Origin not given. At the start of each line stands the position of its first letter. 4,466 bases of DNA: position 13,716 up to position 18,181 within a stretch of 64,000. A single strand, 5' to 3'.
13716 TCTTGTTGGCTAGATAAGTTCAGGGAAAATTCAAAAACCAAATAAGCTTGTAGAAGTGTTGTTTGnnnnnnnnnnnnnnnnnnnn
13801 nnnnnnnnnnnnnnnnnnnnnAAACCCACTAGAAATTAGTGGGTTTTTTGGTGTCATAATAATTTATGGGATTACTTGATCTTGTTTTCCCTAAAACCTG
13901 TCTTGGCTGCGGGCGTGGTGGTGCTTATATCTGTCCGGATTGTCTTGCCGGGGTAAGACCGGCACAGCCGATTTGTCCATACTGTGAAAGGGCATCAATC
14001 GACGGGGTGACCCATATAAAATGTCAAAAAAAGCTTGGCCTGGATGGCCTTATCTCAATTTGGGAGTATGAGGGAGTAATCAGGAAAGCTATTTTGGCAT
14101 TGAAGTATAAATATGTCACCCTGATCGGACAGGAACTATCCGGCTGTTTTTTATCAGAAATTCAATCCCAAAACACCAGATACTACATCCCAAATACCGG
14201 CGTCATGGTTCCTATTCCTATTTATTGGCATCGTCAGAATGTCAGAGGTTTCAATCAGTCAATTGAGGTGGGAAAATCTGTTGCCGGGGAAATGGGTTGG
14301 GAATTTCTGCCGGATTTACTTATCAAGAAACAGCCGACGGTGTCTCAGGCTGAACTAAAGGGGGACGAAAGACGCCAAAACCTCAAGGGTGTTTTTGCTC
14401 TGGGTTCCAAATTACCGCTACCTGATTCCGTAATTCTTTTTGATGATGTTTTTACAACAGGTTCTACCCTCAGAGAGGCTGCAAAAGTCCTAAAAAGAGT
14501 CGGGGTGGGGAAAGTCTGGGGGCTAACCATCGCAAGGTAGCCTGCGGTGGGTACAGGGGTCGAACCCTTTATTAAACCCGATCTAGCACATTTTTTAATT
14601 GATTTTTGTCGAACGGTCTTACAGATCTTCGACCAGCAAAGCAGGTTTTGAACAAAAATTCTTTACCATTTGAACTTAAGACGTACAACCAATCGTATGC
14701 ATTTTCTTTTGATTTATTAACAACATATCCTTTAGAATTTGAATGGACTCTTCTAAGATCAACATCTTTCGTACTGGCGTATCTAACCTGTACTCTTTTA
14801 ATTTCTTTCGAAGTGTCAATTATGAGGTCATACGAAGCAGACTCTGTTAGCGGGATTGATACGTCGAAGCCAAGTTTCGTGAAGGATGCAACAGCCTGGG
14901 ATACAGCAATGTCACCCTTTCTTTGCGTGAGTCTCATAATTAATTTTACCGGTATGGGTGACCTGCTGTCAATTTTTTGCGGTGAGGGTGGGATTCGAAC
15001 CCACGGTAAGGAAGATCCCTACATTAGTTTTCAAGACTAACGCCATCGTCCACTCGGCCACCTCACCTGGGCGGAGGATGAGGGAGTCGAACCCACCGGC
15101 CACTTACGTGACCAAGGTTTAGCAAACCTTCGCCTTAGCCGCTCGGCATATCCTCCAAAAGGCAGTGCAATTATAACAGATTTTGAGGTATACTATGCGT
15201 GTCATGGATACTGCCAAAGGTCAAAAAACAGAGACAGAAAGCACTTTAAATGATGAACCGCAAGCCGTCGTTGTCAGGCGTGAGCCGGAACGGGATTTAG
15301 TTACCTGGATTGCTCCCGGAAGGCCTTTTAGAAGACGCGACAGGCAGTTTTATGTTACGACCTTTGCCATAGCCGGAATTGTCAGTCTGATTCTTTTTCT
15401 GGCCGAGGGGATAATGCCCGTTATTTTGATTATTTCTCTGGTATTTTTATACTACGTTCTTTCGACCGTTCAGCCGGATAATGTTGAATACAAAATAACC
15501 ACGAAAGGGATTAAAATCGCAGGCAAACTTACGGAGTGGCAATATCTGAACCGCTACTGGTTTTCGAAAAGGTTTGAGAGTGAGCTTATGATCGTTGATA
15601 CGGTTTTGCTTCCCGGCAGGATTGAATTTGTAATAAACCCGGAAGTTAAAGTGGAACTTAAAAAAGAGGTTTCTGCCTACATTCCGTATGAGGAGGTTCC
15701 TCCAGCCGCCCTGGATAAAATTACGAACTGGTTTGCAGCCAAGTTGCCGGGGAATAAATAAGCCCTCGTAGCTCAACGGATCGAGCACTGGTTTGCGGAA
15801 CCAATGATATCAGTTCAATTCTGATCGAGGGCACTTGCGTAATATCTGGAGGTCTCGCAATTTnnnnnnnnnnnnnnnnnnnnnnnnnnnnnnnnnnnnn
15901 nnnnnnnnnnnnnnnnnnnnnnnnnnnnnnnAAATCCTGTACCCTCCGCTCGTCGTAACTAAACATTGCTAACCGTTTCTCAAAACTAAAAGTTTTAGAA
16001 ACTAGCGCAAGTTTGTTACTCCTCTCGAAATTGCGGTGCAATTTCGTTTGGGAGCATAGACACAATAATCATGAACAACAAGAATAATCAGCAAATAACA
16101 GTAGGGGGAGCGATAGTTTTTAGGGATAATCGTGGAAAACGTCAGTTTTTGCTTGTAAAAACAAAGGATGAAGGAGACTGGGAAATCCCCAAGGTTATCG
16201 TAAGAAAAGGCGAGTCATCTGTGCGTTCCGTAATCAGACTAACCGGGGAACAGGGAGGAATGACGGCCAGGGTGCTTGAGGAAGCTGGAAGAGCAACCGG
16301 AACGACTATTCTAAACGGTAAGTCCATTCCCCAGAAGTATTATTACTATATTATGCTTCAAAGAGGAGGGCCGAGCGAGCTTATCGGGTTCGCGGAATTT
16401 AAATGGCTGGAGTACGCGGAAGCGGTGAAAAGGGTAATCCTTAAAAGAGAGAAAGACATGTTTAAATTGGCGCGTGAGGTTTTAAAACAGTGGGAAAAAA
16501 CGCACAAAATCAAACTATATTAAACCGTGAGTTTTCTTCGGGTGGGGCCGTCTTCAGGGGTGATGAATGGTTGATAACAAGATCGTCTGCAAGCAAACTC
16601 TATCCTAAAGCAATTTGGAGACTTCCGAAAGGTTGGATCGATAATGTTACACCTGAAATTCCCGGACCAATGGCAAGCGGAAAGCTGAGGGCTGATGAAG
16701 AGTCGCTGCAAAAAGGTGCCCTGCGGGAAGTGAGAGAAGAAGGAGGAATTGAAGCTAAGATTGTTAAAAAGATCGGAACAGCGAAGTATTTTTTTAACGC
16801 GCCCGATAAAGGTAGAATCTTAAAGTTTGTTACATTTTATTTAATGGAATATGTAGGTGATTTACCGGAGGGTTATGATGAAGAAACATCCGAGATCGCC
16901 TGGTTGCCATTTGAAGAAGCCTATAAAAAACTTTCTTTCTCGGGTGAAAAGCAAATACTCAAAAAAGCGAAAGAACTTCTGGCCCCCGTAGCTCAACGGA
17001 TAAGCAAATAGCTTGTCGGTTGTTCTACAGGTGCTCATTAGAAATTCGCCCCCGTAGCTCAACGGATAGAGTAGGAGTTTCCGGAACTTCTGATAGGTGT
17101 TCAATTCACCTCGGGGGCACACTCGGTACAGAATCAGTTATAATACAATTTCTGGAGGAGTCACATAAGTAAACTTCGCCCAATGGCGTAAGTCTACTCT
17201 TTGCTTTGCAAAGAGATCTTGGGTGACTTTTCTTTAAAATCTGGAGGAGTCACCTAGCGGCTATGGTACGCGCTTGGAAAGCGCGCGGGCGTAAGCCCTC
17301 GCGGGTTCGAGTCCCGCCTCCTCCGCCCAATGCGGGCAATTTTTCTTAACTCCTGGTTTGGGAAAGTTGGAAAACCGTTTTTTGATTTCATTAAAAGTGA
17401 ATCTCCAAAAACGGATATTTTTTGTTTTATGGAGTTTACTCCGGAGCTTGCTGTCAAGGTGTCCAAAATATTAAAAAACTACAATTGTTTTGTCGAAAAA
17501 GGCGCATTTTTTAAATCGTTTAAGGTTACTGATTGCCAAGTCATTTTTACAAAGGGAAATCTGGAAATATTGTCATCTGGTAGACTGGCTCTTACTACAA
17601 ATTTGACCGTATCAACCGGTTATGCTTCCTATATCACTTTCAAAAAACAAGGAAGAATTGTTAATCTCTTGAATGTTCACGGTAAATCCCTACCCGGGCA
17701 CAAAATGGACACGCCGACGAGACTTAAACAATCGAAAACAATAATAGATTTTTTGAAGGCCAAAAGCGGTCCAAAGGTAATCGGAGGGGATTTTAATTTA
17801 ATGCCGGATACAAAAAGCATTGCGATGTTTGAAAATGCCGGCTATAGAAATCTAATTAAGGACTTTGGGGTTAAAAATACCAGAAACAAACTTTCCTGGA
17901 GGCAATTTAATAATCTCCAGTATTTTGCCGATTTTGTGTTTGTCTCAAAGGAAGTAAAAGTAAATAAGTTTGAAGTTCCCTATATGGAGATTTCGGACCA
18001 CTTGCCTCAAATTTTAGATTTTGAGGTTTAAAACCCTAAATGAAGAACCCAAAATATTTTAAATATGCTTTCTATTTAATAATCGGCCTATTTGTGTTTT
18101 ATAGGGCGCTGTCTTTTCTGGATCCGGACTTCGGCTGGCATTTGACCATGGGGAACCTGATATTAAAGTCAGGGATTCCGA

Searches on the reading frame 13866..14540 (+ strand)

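Call 48: search_protein_families(library=pfam, proteins=[window:13866-14540:+], max_evalue=0.001)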
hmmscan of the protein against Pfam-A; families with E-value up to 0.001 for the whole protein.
window:13866-14540:+ (224 aa): 2 families
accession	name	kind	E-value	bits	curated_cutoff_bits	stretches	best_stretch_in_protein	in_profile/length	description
PF18912.6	DZR_2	-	5.4e-07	29.8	27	1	3-44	1-46/56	Double zinc ribbon domain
PF00156.33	Pribosyltran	-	0.0004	20.2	26.3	1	180-216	81-117/158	Phosphoribosyl transferase domain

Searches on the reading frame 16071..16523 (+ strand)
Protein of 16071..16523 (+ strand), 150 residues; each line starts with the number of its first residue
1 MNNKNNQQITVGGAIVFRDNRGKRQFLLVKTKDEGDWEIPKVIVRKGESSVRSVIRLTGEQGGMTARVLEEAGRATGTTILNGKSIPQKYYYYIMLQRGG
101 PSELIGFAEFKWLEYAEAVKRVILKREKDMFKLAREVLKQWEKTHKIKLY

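Call 48: search_protein_families(library=pfam, proteins=[window:16071-16523:+], max_evalue=0.001)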
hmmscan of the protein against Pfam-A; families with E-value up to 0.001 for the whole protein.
window:16071-16523:+ (150 aa): 1 family
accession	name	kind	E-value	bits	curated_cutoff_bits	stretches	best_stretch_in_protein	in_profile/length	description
PF00293.34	NUDIX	-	4.9e-06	27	21.1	1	14-126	7-123/134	NUDIX domain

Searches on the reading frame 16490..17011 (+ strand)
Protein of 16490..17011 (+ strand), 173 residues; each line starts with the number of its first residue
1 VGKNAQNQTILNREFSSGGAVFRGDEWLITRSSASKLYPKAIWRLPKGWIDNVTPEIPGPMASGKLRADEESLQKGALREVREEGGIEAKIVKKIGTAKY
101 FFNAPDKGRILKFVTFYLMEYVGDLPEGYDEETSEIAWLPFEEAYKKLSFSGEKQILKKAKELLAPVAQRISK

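Call 48: search_protein_families(library=pfam, proteins=[window:16490-17011:+], max_evalue=0.001)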
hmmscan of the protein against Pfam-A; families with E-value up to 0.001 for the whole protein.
window:16490-17011:+ (173 aa): 1 family
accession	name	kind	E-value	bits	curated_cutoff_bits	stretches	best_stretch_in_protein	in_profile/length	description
PF00293.34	NUDIX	-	4.4e-14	53.1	21.1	1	27-150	17-124/134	NUDIX domain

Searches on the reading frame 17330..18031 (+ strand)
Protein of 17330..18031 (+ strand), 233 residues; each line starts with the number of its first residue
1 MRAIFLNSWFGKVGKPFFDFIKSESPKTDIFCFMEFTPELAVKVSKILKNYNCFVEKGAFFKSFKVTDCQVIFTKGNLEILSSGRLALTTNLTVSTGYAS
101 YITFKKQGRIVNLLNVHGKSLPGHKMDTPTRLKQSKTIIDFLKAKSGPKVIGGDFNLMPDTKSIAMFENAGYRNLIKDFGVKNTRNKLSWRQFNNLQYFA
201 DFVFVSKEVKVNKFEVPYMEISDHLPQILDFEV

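Call 48: search_protein_families(library=pfam, proteins=[window:17330-18031:+], max_evalue=0.001)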
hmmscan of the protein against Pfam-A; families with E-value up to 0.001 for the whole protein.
window:17330-18031:+ (233 aa): 1 family
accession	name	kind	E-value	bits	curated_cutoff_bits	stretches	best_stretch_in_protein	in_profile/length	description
PF03372.29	Exo_endo_phos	-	3.8e-08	33.8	24.5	1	17-224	22-225/225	Endonuclease/Exonuclease/phosphatase family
